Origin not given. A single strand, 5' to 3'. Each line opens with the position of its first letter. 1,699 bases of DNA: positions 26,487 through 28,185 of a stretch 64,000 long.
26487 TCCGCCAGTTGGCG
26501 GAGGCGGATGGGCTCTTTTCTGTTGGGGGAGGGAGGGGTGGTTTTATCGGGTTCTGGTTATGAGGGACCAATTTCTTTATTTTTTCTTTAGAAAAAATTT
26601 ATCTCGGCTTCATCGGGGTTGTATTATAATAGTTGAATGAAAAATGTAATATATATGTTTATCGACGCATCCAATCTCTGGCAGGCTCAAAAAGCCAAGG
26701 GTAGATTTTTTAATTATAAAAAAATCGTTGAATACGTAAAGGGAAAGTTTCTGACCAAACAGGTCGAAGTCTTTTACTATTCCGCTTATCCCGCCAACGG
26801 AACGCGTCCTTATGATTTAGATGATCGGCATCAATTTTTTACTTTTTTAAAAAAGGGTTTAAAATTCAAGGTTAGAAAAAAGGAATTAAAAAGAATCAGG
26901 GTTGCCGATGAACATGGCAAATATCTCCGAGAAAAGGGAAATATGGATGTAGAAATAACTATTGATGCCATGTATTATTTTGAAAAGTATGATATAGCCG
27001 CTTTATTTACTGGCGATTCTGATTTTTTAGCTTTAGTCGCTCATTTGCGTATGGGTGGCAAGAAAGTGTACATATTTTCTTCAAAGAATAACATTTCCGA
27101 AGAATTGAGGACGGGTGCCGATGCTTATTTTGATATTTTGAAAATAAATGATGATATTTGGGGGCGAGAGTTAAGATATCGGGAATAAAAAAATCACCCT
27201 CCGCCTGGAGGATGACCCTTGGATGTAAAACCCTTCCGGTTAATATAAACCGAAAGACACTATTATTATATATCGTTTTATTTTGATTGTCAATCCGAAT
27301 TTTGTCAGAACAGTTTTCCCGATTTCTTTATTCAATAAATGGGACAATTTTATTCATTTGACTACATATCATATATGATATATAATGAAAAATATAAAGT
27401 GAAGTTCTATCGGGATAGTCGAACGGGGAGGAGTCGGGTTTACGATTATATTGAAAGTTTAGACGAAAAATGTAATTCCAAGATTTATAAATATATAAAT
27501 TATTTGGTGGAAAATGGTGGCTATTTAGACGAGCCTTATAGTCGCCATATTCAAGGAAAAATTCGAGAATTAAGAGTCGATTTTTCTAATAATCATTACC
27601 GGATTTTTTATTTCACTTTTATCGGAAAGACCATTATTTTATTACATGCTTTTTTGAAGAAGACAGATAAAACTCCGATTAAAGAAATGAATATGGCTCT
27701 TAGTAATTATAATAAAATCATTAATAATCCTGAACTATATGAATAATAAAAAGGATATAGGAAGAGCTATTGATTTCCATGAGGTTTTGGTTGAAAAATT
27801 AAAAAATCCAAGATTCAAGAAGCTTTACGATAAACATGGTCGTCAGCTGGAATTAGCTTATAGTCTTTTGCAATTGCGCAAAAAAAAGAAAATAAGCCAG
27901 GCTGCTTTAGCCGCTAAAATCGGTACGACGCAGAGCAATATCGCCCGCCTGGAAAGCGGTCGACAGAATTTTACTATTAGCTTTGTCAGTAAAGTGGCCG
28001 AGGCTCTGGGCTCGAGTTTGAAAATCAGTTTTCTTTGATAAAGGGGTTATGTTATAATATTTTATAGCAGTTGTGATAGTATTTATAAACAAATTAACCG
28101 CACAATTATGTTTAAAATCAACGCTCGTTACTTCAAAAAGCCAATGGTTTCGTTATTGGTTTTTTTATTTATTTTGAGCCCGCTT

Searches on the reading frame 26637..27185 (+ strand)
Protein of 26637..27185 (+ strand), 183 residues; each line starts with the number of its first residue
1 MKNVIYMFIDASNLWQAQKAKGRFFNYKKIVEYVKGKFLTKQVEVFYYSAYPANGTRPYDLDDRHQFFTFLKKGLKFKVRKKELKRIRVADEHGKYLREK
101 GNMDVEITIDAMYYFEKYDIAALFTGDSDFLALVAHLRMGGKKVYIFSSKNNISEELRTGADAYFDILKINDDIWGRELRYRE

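Call 59: search_protein_families(library=pfam, proteins=[window:26637-27185:+], max_evalue=0.001)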
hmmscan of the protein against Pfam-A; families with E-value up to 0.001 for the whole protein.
window:26637-27185:+ (183 aa): 1 family
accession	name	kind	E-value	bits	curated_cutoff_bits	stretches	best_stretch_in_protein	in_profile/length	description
PF01936.24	NYN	-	3.5e-22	79.9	24.2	1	5-167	2-144/145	NYN domain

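Call 79: search_protein_families(library=padloc, proteins=[window:26637-27185:+], max_evalue=0.01)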
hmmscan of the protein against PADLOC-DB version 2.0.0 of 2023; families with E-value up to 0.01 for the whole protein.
window:26637-27185:+ (183 aa): 2 families
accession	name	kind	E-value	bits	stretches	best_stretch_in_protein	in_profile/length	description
PDLC01154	NYN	-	3e-06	24.8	1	62-173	198-301/310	"LabA-like protein, NYN family nuclease"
PDLC04163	HEC-09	-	8e-06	23.6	1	85-167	89-174/203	-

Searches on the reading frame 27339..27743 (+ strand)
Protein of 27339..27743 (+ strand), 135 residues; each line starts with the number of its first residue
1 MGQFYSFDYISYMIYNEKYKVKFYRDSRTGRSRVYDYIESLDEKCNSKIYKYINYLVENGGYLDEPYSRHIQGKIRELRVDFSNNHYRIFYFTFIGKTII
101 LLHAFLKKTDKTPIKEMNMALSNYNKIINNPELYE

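Call 3: search_protein_families(library=pfam, proteins=[window:27339-27743:+], max_evalue=0.1)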
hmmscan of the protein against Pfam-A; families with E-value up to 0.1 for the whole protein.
window:27339-27743:+ (135 aa): 1 family
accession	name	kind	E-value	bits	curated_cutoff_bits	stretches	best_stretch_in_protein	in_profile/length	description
PF05973.20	Gp49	-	7.1e-24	84.1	23.9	1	36-124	1-89/90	Phage derived protein Gp49-like (DUF891)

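Call 79: search_protein_families(library=padloc, proteins=[window:27339-27743:+], max_evalue=0.01)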
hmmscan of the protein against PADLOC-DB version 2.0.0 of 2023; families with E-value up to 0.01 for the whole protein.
window:27339-27743:+ (135 aa): 2 families
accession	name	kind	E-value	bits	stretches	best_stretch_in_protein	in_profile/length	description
PDLC03886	NsnC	-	1.6e-11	42.1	1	53-121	216-283/293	-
PDLC03894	NsnC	-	0.00088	16.9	1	37-128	198-293/294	-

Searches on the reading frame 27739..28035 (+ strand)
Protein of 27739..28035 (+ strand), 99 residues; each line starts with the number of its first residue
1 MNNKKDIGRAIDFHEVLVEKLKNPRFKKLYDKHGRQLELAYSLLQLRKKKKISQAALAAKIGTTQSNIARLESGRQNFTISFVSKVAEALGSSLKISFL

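Call 3: search_protein_families(library=pfam, proteins=[window:27739-28035:+], max_evalue=0.1)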
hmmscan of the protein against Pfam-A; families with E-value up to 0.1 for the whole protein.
window:27739-28035:+ (99 aa): 8 families
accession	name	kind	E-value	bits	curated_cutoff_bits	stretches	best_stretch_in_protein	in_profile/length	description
PF01381.28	HTH_3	-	4.1e-14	52.8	23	1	44-94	2-52/55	Helix-turn-helix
PF12844.13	HTH_19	-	1.7e-09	37.9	30.2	1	43-93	4-54/64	Helix-turn-helix domain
PF13560.12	HTH_31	-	4.9e-09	36.8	27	1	43-91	6-55/64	Helix-turn-helix domain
PF13443.12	HTH_26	-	8.9e-07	29.5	22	1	43-91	2-51/63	Cro/C1-type HTH DNA-binding domain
PF13744.12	HTH_37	-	3e-05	24.2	27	1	37-97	17-78/80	Helix-turn-helix domain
PF22495.2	HTH_92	-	6.6e-05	22.6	27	1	45-76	2-33/45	RsaL-like HTH domain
PF17762.8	HTH_ParB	-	0.011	16.4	22.6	1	36-69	5-38/102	ParB HTH domain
PF07729.17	FCD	-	0.05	14.5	24.3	1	11-49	53-90/125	FCD domain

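Call 79: search_protein_families(library=padloc, proteins=[window:27739-28035:+], max_evalue=0.01)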
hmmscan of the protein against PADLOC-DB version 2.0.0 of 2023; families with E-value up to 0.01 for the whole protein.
window:27739-28035:+ (99 aa): 19 families
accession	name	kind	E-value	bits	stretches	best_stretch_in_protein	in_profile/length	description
PDLC02926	HTH_VI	-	2.3e-09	35.4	1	42-94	5-57/92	-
PDLC03665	Control_protein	-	2.9e-08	31.9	1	39-95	9-66/77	control protein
PDLC04758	PDC-M64B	-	1.2e-07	30.2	1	22-94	17-86/123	-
PDLC04760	PDC-M64C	-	1.3e-06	26.7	1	34-94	22-82/93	-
PDLC04142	capH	-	9.6e-06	24.6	1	43-94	11-62/103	capH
PDLC03951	RmrA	-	1.5e-05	22.2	1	42-93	12-63/400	-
PDLC04762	PDC-M64C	-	5.4e-05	21.2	1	43-92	32-81/97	-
PDLC04757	PDC-M64B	-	0.00011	20.2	1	36-94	27-85/128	-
PDLC03949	RmrA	-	0.00016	18.7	1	46-92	10-56/363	-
PDLC03946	RmrA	-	0.00034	17.4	1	45-91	9-55/357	-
PDLC03952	RmrA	-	0.00037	17.5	1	40-92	24-76/395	-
PDLC04759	PDC-M64B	-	0.00042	18.4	1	36-93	24-81/135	-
PDLC03664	Control_protein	-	0.00077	17.9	1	39-90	14-65/74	control protein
PDLC03948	RmrA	-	0.0011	16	1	43-91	13-61/397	-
PDLC03955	RmrA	-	0.0024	15.2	1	45-92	27-74/371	-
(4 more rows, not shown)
